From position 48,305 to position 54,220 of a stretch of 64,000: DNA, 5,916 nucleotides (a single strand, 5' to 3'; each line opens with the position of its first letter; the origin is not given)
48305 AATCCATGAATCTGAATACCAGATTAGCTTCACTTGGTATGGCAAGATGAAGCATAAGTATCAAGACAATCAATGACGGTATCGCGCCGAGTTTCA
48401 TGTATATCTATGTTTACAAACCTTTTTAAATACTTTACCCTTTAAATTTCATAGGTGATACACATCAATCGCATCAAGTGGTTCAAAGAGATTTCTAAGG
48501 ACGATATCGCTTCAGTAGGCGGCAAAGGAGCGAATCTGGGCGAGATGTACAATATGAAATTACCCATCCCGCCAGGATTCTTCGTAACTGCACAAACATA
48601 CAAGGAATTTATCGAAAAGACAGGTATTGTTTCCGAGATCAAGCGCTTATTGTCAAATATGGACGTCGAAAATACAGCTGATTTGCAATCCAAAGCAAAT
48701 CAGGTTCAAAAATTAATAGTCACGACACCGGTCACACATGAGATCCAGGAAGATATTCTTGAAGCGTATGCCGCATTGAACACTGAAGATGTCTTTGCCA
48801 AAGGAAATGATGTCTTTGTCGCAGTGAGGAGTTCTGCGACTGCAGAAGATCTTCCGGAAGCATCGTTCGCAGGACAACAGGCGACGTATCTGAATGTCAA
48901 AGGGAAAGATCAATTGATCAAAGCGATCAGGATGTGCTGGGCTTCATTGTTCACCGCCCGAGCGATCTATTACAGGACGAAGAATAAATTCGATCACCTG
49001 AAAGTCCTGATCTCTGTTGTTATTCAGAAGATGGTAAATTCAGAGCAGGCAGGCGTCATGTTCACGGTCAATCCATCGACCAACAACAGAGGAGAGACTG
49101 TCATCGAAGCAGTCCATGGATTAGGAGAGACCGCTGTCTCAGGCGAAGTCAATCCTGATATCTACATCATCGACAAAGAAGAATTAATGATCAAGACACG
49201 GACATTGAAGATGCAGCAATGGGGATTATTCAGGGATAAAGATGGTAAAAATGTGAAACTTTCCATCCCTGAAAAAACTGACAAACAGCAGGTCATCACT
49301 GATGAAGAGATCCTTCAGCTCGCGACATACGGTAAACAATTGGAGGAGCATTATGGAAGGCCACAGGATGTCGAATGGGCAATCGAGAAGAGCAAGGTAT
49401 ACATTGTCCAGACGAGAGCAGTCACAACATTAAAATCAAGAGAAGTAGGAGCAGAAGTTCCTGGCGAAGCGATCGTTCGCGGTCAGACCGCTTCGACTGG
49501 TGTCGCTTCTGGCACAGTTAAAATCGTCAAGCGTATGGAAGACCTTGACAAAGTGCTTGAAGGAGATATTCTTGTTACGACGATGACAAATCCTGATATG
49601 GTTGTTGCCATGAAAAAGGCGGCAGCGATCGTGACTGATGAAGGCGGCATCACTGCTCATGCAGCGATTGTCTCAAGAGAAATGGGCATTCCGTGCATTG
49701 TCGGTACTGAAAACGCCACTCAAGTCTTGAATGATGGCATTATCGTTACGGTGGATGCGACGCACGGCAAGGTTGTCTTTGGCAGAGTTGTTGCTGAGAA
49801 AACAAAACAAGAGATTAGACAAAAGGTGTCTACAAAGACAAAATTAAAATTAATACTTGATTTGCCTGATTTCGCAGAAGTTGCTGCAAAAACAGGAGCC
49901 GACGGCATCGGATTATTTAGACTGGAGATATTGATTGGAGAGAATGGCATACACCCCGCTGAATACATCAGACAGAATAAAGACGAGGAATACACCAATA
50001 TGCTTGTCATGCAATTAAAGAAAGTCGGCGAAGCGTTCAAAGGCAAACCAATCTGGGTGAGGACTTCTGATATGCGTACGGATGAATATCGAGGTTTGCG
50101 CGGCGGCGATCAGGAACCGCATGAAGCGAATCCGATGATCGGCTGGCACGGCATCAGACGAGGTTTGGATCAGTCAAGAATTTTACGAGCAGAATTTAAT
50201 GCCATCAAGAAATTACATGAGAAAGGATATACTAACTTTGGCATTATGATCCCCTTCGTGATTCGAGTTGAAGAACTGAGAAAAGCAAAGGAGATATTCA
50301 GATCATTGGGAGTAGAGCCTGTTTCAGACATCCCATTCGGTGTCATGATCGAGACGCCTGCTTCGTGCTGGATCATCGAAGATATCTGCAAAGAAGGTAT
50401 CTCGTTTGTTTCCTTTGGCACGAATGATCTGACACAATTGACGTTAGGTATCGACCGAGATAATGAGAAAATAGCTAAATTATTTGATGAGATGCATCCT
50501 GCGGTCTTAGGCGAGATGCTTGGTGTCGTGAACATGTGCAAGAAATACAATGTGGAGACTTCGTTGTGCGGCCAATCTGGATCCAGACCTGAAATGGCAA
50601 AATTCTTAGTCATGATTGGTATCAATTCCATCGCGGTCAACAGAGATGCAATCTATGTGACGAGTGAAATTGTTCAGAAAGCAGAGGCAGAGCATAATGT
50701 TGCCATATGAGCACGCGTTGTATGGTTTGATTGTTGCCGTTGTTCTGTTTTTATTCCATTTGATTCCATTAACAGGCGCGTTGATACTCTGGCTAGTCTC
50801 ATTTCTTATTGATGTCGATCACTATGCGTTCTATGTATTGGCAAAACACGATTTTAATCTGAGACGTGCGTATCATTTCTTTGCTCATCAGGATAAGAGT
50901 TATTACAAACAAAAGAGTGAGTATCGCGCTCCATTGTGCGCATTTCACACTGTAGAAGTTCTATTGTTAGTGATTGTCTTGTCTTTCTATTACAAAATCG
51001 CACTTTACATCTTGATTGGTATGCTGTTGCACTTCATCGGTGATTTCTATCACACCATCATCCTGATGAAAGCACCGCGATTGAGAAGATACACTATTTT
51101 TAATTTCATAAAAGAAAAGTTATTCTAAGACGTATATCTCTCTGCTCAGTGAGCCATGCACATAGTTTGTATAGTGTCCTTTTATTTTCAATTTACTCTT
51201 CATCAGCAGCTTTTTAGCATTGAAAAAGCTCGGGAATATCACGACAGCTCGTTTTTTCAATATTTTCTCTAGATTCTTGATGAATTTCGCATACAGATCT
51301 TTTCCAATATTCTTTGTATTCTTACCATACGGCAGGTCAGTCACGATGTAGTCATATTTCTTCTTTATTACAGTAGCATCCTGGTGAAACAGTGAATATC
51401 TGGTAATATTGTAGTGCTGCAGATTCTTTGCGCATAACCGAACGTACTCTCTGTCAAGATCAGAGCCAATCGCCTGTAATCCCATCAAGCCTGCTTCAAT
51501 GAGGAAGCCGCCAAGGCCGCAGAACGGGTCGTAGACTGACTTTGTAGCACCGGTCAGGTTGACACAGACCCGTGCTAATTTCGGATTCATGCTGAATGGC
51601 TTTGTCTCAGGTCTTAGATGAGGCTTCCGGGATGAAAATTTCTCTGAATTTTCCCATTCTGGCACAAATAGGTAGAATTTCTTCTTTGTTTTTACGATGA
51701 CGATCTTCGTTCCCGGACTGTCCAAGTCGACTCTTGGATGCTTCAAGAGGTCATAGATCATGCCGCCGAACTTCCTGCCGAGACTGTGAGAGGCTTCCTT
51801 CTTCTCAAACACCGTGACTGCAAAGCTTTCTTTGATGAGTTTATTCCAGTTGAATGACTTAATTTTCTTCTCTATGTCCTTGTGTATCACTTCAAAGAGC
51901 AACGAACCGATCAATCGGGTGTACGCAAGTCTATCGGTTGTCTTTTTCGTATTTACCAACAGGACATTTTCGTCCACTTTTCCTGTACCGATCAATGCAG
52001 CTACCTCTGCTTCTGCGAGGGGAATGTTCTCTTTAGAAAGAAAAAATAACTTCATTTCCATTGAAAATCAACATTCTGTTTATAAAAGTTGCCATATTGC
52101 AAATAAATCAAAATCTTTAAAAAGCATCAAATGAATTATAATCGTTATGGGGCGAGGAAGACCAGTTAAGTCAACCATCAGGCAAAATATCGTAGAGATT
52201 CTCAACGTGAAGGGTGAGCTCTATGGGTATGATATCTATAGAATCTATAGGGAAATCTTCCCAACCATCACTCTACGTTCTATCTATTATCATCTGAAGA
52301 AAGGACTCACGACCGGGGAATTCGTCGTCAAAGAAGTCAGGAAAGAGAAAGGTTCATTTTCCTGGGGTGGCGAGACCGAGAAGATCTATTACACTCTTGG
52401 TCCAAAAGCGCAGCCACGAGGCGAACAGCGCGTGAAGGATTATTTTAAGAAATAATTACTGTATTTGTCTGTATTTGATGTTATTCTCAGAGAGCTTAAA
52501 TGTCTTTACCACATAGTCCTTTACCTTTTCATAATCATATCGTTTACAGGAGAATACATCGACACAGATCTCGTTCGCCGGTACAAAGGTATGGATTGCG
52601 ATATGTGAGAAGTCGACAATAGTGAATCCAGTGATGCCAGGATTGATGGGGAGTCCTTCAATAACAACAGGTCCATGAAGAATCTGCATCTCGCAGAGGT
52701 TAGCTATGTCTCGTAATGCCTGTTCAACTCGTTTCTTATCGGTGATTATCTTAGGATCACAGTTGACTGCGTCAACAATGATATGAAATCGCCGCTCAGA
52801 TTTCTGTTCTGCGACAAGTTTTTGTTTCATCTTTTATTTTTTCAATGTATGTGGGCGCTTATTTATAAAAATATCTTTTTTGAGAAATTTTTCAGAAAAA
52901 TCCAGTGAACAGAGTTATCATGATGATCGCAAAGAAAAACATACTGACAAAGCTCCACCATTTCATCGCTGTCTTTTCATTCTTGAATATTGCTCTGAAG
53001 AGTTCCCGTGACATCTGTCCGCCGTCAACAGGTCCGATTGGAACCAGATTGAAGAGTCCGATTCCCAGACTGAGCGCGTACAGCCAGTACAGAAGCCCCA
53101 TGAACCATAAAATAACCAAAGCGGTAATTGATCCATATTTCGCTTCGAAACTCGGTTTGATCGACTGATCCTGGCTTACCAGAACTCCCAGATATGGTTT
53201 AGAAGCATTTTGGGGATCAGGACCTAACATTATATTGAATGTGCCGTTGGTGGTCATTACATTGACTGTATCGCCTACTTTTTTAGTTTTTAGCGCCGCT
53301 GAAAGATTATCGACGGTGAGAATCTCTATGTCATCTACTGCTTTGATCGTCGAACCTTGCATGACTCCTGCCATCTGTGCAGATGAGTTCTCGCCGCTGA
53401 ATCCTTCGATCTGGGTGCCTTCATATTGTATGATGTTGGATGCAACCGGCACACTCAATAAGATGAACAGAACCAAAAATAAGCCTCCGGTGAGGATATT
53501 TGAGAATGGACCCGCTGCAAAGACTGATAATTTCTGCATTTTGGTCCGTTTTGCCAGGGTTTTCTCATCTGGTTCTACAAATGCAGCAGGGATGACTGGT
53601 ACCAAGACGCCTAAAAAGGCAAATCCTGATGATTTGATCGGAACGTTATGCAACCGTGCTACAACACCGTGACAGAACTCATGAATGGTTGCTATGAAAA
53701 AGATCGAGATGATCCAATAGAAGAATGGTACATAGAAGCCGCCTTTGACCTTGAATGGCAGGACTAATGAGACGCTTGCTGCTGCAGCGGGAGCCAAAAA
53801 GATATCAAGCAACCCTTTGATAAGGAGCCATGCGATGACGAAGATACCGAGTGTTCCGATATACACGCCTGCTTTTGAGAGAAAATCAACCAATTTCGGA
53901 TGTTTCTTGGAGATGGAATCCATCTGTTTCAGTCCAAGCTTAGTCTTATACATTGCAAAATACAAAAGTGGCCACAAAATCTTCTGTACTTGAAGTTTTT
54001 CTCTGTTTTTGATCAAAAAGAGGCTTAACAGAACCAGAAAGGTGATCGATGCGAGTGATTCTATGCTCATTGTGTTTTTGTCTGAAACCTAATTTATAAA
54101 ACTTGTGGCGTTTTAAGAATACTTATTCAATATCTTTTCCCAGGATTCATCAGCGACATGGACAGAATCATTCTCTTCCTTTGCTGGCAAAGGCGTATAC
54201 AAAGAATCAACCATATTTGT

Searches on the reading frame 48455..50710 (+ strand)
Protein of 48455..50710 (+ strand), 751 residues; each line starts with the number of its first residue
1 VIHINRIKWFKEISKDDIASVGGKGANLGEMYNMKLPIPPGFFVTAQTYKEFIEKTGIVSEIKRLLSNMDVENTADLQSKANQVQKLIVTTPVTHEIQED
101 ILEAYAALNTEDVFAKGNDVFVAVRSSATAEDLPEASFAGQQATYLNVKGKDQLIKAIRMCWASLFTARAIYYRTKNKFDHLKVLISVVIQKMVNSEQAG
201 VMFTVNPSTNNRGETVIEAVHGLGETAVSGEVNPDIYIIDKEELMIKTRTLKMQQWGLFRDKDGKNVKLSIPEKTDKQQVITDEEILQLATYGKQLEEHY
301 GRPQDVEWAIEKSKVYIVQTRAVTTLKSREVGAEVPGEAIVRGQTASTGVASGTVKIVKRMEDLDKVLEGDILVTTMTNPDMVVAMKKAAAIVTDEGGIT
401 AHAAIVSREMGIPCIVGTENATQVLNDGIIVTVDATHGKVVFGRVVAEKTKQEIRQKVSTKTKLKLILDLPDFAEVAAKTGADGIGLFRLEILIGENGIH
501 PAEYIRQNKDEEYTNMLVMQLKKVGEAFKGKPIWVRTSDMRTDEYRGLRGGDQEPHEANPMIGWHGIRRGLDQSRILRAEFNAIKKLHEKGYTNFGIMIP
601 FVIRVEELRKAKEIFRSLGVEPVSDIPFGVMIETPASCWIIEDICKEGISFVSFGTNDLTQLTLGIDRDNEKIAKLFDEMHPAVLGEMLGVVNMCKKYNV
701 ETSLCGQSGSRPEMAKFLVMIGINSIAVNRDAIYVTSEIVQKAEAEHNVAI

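Call 10: search_protein_families(library=ncbifam, proteins=[window:48455-50710:+], max_evalue=0.00001)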
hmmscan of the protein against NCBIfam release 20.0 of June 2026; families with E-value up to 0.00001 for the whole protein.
window:48455-50710:+ (751 aa): 26 families (the best 25 are shown)
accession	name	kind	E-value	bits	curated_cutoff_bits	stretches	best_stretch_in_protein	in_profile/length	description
NF005057.0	PRK06464.1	equivalog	3e-263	875.6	598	1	5-746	5-791/798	phosphoenolpyruvate synthase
TIGR01418.1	PEP_synth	equivalog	3e-248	826.2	739.75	1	7-744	2-783/784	pyruvate, water dikinase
NF004878.0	PRK06241.1-3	subfamily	8.6e-122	407.9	945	2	7-326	5-314/891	phosphoenolpyruvate synthase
NF004877.0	PRK06241.1-2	subfamily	2e-111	373.8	866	2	9-326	7-315/869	phosphoenolpyruvate synthase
NF041857.1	RIF_Ptrans_rph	equivalog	6.5e-106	355.6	999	2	10-326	6-313/864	rifamycin-inactivating phosphotransferase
NF004879.0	PRK06241.1-4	equivalog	1.9e-102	343.9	976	2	10-326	8-315/868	phosphoenolpyruvate synthase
NF004881.0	PRK06241.2-2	equivalog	4.2e-91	306.6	883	2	18-333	16-320/898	phosphoenolpyruvate synthase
NF052631.1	prodigiosin_PigC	equivalog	6.3e-84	282.4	1300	2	16-329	11-303/883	prodigiosin ligase PigC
NF000283.1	RPH_KJ151292.1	equivalog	2.7e-80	270.7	1700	2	13-326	12-316/865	rifamycin-inactivating phosphotransferase Rph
NF052632.1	undecylprod_RedH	equivalog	3.4e-80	270.1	1350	2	14-330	10-300/880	undecylprodigiosin ligase RedH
NF004880.0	PRK06241.2-1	equivalog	1.9e-77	261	972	3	13-239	10-223/837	phosphoenolpyruvate synthase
NF004883.0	PRK06241.2-4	equivalog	3.6e-64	217.3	1063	2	19-327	30-331/928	phosphoenolpyruvate synthase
TIGR01828.1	pyru_phos_dikin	equivalog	1.7e-60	205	843.45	3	554-727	649-847/865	pyruvate, phosphate dikinase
TIGR01417.1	PTS_I_fam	equivalog_domain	3.3e-58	197.5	341.7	1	364-744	148-540/565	phosphoenolpyruvate--protein phosphotransferase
NF008382.0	PRK11177.1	equivalog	1.6e-48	165.8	824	1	362-743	147-540/575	phosphoenolpyruvate-protein phosphotransferase PtsI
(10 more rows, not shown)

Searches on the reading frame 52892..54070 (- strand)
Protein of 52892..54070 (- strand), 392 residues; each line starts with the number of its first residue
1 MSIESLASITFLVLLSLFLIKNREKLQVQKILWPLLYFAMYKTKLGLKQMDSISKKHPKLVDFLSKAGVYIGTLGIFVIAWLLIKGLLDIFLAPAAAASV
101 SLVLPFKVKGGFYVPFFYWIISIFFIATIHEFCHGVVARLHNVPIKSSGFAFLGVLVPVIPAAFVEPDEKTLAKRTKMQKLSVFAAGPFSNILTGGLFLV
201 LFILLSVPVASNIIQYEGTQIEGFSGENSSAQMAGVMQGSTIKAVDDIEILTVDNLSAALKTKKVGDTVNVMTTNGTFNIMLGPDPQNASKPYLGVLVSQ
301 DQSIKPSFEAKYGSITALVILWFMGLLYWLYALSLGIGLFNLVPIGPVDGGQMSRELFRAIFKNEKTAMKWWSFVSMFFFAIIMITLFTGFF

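Call 10: search_protein_families(library=ncbifam, proteins=[window:52892-54070:-], max_evalue=0.00001)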
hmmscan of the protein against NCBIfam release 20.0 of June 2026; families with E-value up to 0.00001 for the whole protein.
window:52892-54070:- (392 aa): 1 family
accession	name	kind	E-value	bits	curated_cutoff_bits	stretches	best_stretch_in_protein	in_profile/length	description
TIGR00054.1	TIGR00054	equivalog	5.3e-10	38.7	147.55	1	166-281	81-192/421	RIP metalloprotease RseP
